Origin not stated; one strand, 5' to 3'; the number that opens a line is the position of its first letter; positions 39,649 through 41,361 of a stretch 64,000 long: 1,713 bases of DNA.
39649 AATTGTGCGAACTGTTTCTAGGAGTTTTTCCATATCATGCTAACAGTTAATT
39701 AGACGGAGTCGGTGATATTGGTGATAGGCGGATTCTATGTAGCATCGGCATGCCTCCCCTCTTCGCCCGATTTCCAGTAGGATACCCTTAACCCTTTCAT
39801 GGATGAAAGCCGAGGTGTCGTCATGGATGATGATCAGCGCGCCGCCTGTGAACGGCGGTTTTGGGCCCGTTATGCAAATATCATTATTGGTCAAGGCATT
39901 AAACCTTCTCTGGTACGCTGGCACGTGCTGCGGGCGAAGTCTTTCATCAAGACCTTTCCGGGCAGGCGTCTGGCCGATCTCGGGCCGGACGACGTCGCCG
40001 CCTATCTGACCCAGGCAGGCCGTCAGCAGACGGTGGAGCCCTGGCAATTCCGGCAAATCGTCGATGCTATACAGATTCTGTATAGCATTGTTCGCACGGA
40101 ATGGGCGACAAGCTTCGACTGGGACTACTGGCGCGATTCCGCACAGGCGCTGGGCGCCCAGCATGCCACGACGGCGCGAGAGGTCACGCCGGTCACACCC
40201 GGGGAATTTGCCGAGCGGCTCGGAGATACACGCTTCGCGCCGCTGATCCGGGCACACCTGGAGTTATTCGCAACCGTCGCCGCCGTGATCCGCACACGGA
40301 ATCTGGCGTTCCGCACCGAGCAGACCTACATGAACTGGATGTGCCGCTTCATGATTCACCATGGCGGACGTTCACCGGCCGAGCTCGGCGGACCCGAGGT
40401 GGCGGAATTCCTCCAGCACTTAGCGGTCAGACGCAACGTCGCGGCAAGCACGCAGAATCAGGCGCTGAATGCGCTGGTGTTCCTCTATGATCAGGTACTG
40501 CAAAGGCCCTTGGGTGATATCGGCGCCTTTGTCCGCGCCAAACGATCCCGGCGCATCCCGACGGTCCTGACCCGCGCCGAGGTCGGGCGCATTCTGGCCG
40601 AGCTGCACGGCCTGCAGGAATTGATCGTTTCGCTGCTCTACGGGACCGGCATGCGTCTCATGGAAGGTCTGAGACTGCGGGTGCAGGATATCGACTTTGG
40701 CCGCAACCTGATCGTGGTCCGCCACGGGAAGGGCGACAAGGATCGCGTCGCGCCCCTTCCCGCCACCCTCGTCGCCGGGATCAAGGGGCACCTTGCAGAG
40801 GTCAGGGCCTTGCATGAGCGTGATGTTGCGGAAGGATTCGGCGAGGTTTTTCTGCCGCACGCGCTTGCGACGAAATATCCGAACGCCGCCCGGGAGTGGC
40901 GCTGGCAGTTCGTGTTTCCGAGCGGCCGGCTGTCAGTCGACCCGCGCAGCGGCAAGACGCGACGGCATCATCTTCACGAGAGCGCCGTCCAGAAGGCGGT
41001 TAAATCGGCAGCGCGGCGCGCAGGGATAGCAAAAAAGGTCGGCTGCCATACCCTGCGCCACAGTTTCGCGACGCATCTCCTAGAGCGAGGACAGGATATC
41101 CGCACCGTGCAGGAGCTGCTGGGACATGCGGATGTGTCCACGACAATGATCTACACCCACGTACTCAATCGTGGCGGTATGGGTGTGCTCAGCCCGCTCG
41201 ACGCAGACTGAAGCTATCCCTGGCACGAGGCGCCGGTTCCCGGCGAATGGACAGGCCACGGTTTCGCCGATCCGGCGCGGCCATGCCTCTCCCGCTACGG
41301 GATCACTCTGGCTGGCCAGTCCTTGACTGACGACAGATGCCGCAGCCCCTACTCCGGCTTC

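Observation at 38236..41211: Complete chromosomal integron: intI, attI junction and a structurally canonical attC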

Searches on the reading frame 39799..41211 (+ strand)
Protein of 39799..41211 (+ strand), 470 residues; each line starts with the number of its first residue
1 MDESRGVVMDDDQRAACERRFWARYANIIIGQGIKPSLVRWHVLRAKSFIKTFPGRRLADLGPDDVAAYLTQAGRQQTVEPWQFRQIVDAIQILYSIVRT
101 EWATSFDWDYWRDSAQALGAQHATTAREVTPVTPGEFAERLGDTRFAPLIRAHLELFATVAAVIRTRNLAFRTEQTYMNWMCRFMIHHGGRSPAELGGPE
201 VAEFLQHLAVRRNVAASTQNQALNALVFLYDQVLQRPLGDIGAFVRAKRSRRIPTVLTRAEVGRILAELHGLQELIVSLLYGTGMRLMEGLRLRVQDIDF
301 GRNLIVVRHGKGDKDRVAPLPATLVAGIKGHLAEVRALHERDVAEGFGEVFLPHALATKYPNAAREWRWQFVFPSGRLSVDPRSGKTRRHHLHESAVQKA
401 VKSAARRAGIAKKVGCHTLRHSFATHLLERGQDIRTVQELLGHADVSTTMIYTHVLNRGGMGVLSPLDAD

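Call 3: search_protein_families(library=ncbifam, proteins=[window:39799-41211:+], max_evalue=0.01)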
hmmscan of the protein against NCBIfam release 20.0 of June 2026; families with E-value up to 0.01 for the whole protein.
window:39799-41211:+ (470 aa): 12 families
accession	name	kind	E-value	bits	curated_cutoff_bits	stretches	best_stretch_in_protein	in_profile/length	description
TIGR02249.1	integrase_gron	subfamily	2.6e-141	470.5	265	1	159-469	4-314/315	integron integrase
NF011946.0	PRK15417.1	equivalog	4.1e-99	331.9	435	1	158-469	18-329/337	integron integrase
NF040815.2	recomb_XerA_Arch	equivalog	1.7e-52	178.6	220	2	387-455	186-254/263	site-specific tyrosine recombinase/integron integrase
TIGR02225.1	recomb_XerD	equivalog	8.7e-45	153.3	329.6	2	387-457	206-276/290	site-specific tyrosine recombinase XerD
NF001399.0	PRK00283.1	subfamily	2.1e-44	152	279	1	161-457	14-285/300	tyrosine recombinase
TIGR02224.1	recomb_XerC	equivalog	1e-41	143.3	335.15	2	389-455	211-277/295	tyrosine recombinase XerC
NF002331.0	PRK01287.1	subfamily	7.4e-35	120.6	371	2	391-455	247-312/365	site-specific tyrosine recombinase XerC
NF003462.0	PRK05084.1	equivalog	7.4e-18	64.4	267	2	388-458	279-347/360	tyrosine recombinase XerS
NF007371.0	PRK09871.1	subfamily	6.5e-10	38.9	222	1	392-454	111-173/198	tyrosine-type DNA invertase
NF007370.0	PRK09870.1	subfamily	6.8e-09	35.6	221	1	398-454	122-178/200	tyrosine-type DNA invertase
NF040693.1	recomb_GmtY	equivalog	0.0016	17.8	340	0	395-454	368-431/441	gamma-mobile-trio recombinase GmtY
NF041502.1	integrase_1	equivalog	0.0023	16.8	350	1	396-455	301-360/484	site-specific integrase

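Call 4: search_protein_families(library=pfam, proteins=[window:39799-41211:+], max_evalue=0.01)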
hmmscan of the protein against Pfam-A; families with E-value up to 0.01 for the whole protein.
window:39799-41211:+ (470 aa): 2 families
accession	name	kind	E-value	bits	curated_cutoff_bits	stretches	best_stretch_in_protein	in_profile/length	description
PF00589.27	Phage_integrase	-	5.9e-38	130.8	27.1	1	256-456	2-169/172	Phage integrase family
PF13495.12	Phage_int_SAM_4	-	3.1e-31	108.1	27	2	156-239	1-84/85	Phage integrase, N-terminal SAM-like domain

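Call 10: find_homologous_proteins(query=window:39799-41208:+, max_evalue=1e-20)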
Query window:39799-41208:+ (470 aa): 8000 proteins with E <= 1e-20 among 8000 candidates; the best 120 are listed.
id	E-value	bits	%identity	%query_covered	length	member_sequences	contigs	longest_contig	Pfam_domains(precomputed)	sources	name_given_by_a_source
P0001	2.9e-291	984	93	100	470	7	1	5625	PF13495.13,PF00589.28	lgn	-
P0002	5.0e-250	848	81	98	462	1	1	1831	PF13495.13,PF00589.28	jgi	jgi:integron integrase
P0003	1.6e-244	830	79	98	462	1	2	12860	PF13495.13,PF00589.28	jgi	jgi:integron integrase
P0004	5.2e-243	825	78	98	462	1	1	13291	PF13495.13,PF00589.28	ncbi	-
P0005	6.4e-232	789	75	98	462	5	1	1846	PF13495.13,PF00589.28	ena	-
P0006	3.9e-213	727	69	98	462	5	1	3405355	PF13495.13,PF00589.28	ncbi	-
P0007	8.3e-212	722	69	98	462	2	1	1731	PF13495.13,PF00589.28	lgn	-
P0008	3.8e-211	720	69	98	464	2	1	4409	PF13495.13,PF00589.28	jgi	-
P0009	4.4e-211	720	68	98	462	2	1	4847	PF13495.13,PF00589.28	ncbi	-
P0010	6.5e-211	719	69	98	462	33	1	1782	PF13495.13,PF00589.28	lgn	-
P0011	1.8e-209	715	67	98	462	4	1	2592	PF13495.13,PF00589.28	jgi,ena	-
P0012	2.5e-209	714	68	98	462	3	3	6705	PF13495.13,PF00589.28,PF02899.24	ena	-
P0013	2.5e-205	701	66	98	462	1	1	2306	PF13495.13,PF00589.28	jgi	-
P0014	4.7e-203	694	66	98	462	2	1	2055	PF13495.13,PF00589.28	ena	-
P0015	2.8e-202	691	66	96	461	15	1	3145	PF13495.13,PF00589.28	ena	-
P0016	2.5e-201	688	67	96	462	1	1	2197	PF13495.13,PF00589.28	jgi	jgi:integron integrase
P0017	2.2e-200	685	67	98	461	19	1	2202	PF13495.13,PF00589.28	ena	-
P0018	9.2e-199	679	74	84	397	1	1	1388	PF13495.13,PF00589.28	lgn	-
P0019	3.0e-198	678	66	98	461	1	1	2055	PF13495.13,PF00589.28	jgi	jgi:integron integrase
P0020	1.6e-193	662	63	98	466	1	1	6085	PF13495.13,PF00589.28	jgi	jgi:integron integrase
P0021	1.4e-192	659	63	98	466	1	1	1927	PF13495.13,PF00589.28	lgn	-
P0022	8.7e-188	643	66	91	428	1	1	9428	PF13495.13,PF00589.28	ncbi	ncbi:MAG: integron integrase [Thiohalomonadaceae bacterium]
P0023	9.7e-188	643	62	98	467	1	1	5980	PF13495.13,PF00589.28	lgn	-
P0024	1.0e-187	643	61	98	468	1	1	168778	PF13495.13,PF00589.28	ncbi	-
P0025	5.2e-187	641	63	96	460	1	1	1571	PF13495.13,PF00589.28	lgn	-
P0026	1.0e-186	640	62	98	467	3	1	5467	PF13495.13,PF00589.28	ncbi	-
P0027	1.4e-186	639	61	98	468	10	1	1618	PF13495.13,PF00589.28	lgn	-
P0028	1.8e-186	639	61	98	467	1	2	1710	PF13495.13,PF00589.28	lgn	-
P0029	3.0e-186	638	62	98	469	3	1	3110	PF13495.13,PF00589.28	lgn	-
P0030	1.7e-185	636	62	95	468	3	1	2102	PF13495.13,PF00589.28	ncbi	-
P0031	8.0e-185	633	62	98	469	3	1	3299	PF13495.13,PF00589.28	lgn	-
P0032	1.3e-183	629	60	96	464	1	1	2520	PF13495.13,PF00589.28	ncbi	-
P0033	1.3e-183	629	62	98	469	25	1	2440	PF13495.13,PF00589.28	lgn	-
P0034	7.9e-183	627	61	96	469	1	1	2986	PF13495.13,PF00589.28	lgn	-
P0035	8.2e-183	627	61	99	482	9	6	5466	PF13495.13,PF00589.28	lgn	-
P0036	1.0e-182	626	59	98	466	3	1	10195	PF13495.13,PF00589.28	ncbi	-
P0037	2.7e-182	625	61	98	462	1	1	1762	PF13495.13,PF00589.28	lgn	-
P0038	4.8e-181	621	60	99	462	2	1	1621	PF13495.13,PF00589.28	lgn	-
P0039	1.6e-178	613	61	95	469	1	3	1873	PF13495.13,PF00589.28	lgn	-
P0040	2.2e-178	612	60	98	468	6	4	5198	PF13495.13,PF00589.28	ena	-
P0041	1.5e-177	609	60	96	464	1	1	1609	PF13495.13,PF00589.28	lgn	-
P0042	4.9e-177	608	61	96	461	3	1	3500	PF13495.13,PF00589.28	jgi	jgi:integron integrase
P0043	1.4e-176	606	62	98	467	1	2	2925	PF13495.13,PF00589.28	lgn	-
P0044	8.7e-176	604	60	96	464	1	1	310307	PF13495.13,PF00589.28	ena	-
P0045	9.5e-176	603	58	96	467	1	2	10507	PF13495.13,PF00589.28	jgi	-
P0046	9.9e-176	603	58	98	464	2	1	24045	PF13495.13,PF00589.28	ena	-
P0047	6.4e-175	601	59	96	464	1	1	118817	PF13495.13,PF00589.28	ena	-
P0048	6.6e-175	601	58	98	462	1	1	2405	PF13495.13,PF00589.28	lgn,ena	-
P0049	4.3e-173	595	58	96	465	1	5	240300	PF13495.13,PF00589.28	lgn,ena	-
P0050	5.7e-173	594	59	96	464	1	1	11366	PF13495.13,PF00589.28,PF02899.24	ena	-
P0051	9.3e-173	594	64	91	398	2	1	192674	PF13495.13,PF00589.28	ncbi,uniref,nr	ncbi:integron integrase [Thioalkalivibrio sulfidiphilus]|uniref:integron integrase n=1 Tax=Thioalkal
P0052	1.0e-172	593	58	97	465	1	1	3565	PF13495.13,PF00589.28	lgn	-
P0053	8.0e-172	591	57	98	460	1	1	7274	PF13495.13,PF00589.28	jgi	jgi:integron integrase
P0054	1.2e-171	590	57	96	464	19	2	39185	PF13495.13,PF00589.28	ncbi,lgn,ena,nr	ncbi:MAG TPA: integron integrase [Desulfobacter sp.]|nr:integron integrase [Desulfobacter sp.]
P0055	1.3e-171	590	57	96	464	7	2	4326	PF13495.13,PF00589.28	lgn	-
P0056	1.3e-170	587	56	96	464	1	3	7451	PF13495.13,PF00589.28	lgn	-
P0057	1.3e-170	587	57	96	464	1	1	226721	PF13495.13,PF00589.28,PF02899.24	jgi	-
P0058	1.3e-170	587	57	96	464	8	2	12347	PF13495.13,PF00589.28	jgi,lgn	jgi:integron integrase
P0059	1.3e-170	587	58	96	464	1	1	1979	PF13495.13,PF00589.28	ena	-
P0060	1.7e-170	586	64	87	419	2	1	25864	PF13495.13,PF00589.28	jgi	-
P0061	2.3e-170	586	58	96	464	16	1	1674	PF13495.13,PF00589.28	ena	-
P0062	3.1e-170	585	58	96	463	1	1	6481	PF13495.13,PF00589.28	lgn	-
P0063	3.1e-170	585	57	98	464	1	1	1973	PF13495.13,PF00589.28,PF02899.24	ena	-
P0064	3.8e-170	585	58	96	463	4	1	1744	PF13495.13,PF00589.28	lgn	-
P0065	5.0e-170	585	70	79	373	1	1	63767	PF13495.13,PF00589.28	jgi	jgi:integron integrase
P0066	7.9e-170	584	56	98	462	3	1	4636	PF13495.13,PF00589.28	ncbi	-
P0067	1.7e-169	583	55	96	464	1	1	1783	PF13495.13,PF00589.28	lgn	-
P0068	6.7e-169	581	56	98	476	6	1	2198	PF13495.13,PF00589.28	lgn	-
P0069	8.1e-169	581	59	96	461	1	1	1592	PF13495.13,PF00589.28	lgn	-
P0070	8.9e-169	581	59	96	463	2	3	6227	PF13495.13,PF00589.28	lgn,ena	-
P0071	1.1e-168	580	60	96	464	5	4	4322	PF13495.13,PF00589.28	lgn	-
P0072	2.6e-168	579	57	96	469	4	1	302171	PF13495.13,PF00589.28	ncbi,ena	-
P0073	3.2e-168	579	57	96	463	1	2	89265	PF13495.13,PF00589.28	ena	-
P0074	3.3e-168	579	58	96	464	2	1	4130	PF13495.13,PF00589.28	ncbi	-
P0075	1.6e-167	576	55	98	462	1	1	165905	PF13495.13,PF00589.28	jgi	-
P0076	1.9e-167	576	57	96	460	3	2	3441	PF13495.13,PF00589.28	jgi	-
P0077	2.3e-167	576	58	96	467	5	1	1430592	PF13495.13,PF00589.28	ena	-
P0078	6.6e-167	574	56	98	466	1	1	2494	PF13495.13,PF00589.28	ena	-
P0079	9.9e-167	574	57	96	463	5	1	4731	PF13495.13,PF00589.28,PF02899.24,PF22823.3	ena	-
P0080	2.0e-166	573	57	95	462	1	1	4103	PF13495.13,PF00589.28,PF02899.24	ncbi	-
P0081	2.9e-166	572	57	96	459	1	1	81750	PF13495.13,PF00589.28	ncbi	-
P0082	3.4e-166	572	58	96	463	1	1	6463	PF13495.13,PF00589.28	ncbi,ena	-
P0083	3.5e-166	572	59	96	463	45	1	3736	PF13495.13,PF00589.28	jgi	-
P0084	5.4e-166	571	56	96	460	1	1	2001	PF13495.13,PF00589.28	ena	-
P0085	7.1e-166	571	56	96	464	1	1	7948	PF13495.13,PF00589.28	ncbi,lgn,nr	ncbi:MAG: integrase [Desulfobulbus propionicus]|nr:MAG: integrase [Desulfobulbus propionicus]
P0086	7.6e-166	571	57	96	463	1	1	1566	PF13495.13,PF00589.28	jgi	-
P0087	9.3e-166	571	59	96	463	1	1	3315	PF13495.13,PF00589.28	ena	-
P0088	1.2e-165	570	58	97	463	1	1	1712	PF13495.13,PF00589.28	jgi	jgi:integron integrase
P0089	1.2e-165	570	57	96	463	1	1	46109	PF13495.13,PF00589.28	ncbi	-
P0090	1.4e-165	570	58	96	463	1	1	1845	PF13495.13,PF00589.28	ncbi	-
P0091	1.6e-165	570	58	97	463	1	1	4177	PF13495.13,PF00589.28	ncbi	-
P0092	1.9e-165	570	56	96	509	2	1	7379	PF13495.13,PF00589.28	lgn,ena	-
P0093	2.4e-165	569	57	96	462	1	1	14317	PF13495.13,PF00589.28,PF02899.24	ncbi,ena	-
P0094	2.5e-165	569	58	96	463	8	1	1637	PF13495.13,PF00589.28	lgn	-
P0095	2.7e-165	569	59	96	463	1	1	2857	PF13495.13,PF00589.28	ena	-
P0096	3.0e-165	569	59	91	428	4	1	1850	PF13495.13,PF00589.28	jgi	-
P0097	3.8e-165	569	55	96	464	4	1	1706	PF13495.13,PF00589.28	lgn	-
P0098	4.0e-165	568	58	96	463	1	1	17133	PF13495.13,PF00589.28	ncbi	-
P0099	5.1e-165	568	56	96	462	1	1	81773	PF13495.13,PF00589.28,PF02899.24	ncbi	-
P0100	6.4e-165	568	58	96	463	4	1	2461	PF13495.13,PF00589.28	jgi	-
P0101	7.7e-165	568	55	98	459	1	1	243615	PF13495.13,PF00589.28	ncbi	ncbi:MAG: integron integrase [Pseudomonadota bacterium]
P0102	9.5e-165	567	57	98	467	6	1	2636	PF13495.13,PF00589.28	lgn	-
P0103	1.1e-164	567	57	96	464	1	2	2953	PF13495.13,PF00589.28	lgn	-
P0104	1.4e-164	567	55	96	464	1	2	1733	PF13495.13,PF00589.28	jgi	-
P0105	1.6e-164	567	56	95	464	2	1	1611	PF13495.13,PF00589.28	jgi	-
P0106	2.5e-164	566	59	96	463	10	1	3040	PF13495.13,PF00589.28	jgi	-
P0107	3.0e-164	566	57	97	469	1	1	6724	PF13495.13,PF00589.28,PF02899.24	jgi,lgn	jgi:integron integrase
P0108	3.1e-164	566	59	97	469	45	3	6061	PF13495.13,PF00589.28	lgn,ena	-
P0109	3.4e-164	565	57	100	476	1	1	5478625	PF13495.13,PF00589.28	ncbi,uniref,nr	ncbi:Tyrosine recombinase XerC [Thiorhodovibrio winogradskyi]|uniref:Tyrosine recombinase XerC n=1 T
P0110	4.8e-164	565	56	96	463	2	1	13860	PF13495.13,PF00589.28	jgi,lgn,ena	-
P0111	5.6e-164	565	55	98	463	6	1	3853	PF13495.13,PF00589.28,PF02899.24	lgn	-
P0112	6.0e-164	565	57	98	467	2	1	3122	PF13495.13,PF00589.28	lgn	-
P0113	7.7e-164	564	57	96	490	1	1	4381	PF13495.13,PF00589.28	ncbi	-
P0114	7.9e-164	564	55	96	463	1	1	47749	PF13495.13,PF00589.28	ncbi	-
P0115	1.4e-163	563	57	96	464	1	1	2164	PF13495.13,PF00589.28,PF02899.24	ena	-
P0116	1.6e-163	563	58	96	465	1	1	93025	PF13495.13,PF00589.28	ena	-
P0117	1.6e-163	563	55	98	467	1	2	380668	PF13495.13,PF00589.28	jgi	jgi:integron integrase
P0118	1.8e-163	563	57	97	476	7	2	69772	PF13495.13,PF00589.28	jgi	jgi:integron integrase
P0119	2.3e-163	563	57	97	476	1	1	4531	PF13495.13,PF00589.28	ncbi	-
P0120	3.2e-163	562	57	95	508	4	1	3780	PF13495.13,PF00589.28,PF02899.24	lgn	-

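Call 12: find_related_loci(query=window:39799-41208:+, collection=genome_contigs, flank=10000)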
Query window:39799-41208:+ (470 aa) in genome_contigs; peptide patterns used: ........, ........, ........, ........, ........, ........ (x = any residue, [..] = any of these).
600 stretches matched a pattern (row limit reached: there are more); 589 encode a relative of the query (tblastn E <= 1e-3); the best 80 are kept; 80 distinct loci.
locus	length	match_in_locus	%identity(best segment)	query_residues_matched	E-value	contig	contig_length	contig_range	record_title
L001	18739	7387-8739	66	18-468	0e+0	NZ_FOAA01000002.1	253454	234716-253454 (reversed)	Ectothiorhodospira marina strain DSM 241, whole genome shotgun sequence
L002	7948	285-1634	56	19-468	8e-168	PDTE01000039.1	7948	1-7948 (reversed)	MAG: Desulfobulbus propionicus isolate DOLJORAL78_47_9 DolJOral78_scaffold_7921, whole genome shotgun sequence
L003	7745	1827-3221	57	16-469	2e-166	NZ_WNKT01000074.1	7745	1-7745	Allochromatium palmeri strain DSM 15591 NODE_74_length_7745_cov_33.1291, whole genome shotgun sequence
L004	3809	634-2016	56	20-469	2e-171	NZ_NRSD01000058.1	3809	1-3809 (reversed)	Thiocapsa imhoffii strain DSM 21303 scaffold0058, whole genome shotgun sequence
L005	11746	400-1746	54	19-468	6e-164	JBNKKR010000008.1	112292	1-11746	MAG: Desulfocapsaceae bacterium isolate H1H2.bin.35.strict NODE_8_length_112292_cov_5.987167, whole genome shotgun seque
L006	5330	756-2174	52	1-468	6e-162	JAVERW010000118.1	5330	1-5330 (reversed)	MAG: Desulfuromonadaceae bacterium isolate BF1_32 scaffold_20969_c1_biofilm_2017, whole genome shotgun sequence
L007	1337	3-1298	58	48-468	2e-174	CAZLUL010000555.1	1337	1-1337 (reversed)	MAG TPA_asm: uncultured Fibrobacteraceae bacterium isolate SRP155585_co2_84 genome assembly, contig: NODE_161170_length_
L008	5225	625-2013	53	6-469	2e-156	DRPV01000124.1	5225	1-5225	MAG TPA_asm: Desulfobacterales bacterium isolate HyVt-567 HyVt-567_k145_21798, whole genome shotgun sequence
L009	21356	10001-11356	56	21-468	4e-152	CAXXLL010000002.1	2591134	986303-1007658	MAG: Gammaproteobacteria bacterium isolate c3243a8b-db96-42cf-a016-84d8fe09dca8 genome assembly, contig: contig_2, whole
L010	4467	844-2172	49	20-468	2e-155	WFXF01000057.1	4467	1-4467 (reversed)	MAG: Gammaproteobacteria bacterium isolate S141_38 k151_296490, whole genome shotgun sequence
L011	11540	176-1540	50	20-468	4e-145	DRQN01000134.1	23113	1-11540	MAG TPA_asm: Gammaproteobacteria bacterium isolate HyVt-583 HyVt-583_k145_449283, whole genome shotgun sequence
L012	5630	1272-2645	50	20-468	4e-143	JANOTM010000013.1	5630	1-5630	MAG: Gammaproteobacteria bacterium isolate VAR_39_metabat_293 VAR_39_k141_2023031, whole genome shotgun sequence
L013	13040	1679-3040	53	20-468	3e-140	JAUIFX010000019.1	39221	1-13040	MAG: Gammaproteobacteria bacterium isolate Co_bin.12 NODE_6565_length_39221_cov_1.236021, whole genome shotgun sequence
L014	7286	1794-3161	46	20-468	2e-139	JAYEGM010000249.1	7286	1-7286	MAG: Pseudomonadota bacterium isolate MAG246 MAG246_249, whole genome shotgun sequence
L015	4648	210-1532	52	25-468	9e-141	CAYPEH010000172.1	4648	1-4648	MAG TPA_asm: uncultured Chromatiales bacterium isolate binchicken_co172_106 genome assembly, contig: NODE_19022_length_4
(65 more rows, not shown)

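Call 13: find_encoding_contigs(protein=P0001, flank=10000, max_places=4)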
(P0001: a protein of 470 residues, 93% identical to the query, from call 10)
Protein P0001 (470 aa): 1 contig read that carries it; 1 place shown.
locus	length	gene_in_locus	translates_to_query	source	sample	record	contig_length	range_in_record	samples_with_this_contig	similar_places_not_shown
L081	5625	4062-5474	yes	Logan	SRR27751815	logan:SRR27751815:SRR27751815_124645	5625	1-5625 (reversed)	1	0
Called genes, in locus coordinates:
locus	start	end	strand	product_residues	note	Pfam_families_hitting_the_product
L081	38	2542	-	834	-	PF00270:DEAD, PF04851:ResIII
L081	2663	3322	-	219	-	-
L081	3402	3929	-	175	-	-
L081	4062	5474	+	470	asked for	PF13495:Phage_int_SAM_4, PF00589:Phage_integrase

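Call 43: find_encoding_contigs(protein=window:39799-41208:+, flank=10000, max_places=5)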
Protein window:39799-41208:+ (470 aa): no gene with exactly this product is on record in the collection.

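Call 45: find_encoding_contigs(protein=P0004, flank=10000, max_places=2)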
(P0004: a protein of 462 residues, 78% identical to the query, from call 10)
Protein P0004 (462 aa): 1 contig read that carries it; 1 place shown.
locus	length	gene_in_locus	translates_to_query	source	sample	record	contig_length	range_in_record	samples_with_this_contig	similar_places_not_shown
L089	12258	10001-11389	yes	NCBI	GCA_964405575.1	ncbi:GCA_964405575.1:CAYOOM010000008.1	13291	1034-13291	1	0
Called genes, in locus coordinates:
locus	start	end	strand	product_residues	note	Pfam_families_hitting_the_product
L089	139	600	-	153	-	PF04191:PEMT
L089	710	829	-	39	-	-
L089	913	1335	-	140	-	PF00903:Glyoxalase, PF18029:Glyoxalase_6 (faint)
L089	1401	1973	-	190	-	PF01872:RibD_C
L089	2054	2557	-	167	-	PF13527:Acetyltransf_9, PF00583:Acetyltransf_1, PF13508:Acetyltransf_7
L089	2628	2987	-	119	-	PF00903:Glyoxalase, PF19581:Glyoxalase_7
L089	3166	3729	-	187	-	PF12464:Mac, PF00132:Hexapep, PF14602:Hexapep_2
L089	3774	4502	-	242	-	PF05721:PhyH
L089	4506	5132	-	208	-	PF01202:SKI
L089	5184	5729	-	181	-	PF14066:DUF4256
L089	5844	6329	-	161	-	PF00293:NUDIX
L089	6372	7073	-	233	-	PF01844:HNH, PF14279:HNH_5 (weak)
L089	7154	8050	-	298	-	PF14338:Mrr_N, PF04471:Mrr_cat, PF22722:NA-iREase1 (weak), PF13156:Mrr_cat_2 (weak)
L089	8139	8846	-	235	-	PF13676:TIR_2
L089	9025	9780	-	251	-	PF01292:Ni_hydr_CYTB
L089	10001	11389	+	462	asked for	PF13495:Phage_int_SAM_4, PF00589:Phage_integrase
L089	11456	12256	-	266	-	?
